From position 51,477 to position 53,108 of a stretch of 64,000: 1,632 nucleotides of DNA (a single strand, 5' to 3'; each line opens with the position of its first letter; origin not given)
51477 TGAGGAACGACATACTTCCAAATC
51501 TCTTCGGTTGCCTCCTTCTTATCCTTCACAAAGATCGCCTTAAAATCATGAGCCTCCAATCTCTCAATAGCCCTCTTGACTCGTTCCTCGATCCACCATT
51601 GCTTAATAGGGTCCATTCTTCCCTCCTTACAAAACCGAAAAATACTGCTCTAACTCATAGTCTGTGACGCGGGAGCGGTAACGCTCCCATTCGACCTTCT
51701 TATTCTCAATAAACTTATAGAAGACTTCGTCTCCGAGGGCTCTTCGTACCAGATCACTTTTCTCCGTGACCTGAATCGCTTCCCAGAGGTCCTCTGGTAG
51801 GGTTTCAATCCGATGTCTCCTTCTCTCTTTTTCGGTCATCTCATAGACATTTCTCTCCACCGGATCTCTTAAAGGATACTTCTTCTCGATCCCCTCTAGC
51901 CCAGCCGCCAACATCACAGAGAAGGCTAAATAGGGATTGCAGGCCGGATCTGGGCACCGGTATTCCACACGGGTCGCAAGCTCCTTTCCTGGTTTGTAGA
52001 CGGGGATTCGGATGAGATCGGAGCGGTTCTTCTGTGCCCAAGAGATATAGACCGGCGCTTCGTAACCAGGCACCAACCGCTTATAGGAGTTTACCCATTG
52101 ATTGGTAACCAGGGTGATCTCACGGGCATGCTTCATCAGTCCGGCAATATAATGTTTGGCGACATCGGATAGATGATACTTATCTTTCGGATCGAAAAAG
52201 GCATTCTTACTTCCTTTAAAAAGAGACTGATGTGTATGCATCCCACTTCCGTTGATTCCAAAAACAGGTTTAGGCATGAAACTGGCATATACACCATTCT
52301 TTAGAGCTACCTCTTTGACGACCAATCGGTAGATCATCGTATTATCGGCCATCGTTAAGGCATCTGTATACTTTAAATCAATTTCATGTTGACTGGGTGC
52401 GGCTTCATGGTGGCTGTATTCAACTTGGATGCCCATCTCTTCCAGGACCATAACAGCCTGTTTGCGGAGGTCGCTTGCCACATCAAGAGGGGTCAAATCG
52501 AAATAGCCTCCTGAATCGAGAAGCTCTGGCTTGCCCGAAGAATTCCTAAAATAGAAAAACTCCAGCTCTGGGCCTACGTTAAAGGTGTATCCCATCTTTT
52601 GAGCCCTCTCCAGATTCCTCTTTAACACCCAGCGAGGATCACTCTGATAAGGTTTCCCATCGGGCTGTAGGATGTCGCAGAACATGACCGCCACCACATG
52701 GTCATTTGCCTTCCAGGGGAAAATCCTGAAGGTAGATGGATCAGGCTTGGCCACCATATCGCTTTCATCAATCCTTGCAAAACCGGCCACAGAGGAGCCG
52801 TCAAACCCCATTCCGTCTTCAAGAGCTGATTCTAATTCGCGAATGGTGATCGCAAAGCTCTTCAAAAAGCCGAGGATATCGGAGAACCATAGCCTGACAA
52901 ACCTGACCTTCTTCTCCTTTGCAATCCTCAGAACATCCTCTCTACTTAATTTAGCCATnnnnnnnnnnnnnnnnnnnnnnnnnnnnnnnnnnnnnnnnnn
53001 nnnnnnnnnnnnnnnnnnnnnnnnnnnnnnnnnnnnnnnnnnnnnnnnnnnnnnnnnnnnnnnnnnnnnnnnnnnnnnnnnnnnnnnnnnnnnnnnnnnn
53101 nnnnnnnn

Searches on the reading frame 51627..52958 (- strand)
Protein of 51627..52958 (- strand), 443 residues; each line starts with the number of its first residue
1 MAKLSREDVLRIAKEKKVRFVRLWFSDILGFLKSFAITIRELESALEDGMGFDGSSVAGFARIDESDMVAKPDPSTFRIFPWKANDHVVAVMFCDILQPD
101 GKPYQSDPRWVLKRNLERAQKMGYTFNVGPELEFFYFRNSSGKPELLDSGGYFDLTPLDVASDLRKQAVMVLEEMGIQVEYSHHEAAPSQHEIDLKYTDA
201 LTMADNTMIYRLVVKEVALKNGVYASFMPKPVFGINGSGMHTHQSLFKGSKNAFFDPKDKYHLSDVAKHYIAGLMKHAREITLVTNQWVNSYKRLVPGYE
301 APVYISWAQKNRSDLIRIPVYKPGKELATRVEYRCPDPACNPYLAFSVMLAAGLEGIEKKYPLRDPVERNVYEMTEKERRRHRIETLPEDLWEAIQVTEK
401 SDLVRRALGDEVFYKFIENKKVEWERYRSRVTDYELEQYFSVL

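Call 8: search_protein_families(library=pfam, proteins=[window:51627-52958:-])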
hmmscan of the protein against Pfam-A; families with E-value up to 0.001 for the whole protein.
window:51627-52958:- (443 aa): 2 families
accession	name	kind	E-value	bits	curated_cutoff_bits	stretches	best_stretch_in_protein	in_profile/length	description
PF00120.29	Gln-synt_C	-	4.5e-131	437.4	24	1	106-439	2-344/344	Glutamine synthetase, catalytic domain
PF03951.24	Gln-synt_N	-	1.3e-30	105.3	33.4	1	17-99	1-82/82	Glutamine synthetase, beta-Grasp domain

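Call 16: find_encoding_contigs(protein=window:51627-52958:-, flank=3000, max_places=6)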
Protein window:51627-52958:- (443 aa): 5 contigs read that carry it; 1 place shown.
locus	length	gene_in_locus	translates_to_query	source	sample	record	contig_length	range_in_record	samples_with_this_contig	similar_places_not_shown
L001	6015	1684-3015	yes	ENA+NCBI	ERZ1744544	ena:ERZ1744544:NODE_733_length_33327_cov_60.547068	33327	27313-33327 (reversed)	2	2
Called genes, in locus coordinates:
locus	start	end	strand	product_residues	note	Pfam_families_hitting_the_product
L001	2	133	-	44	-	?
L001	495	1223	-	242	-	PF01590:GAF, PF13185:GAF_2, PF13492:GAF_3, PF03861:ANTAR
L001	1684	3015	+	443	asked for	PF03951:Gln-synt_N, PF00120:Gln-synt_C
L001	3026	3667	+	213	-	PF02589:LUD_dom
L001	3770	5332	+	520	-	PF02142:MGS, PF01808:AICARFT_IMPCHas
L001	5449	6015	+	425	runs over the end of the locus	PF02844:GARS_N, PF01071:GARS_A, PF02843:GARS_C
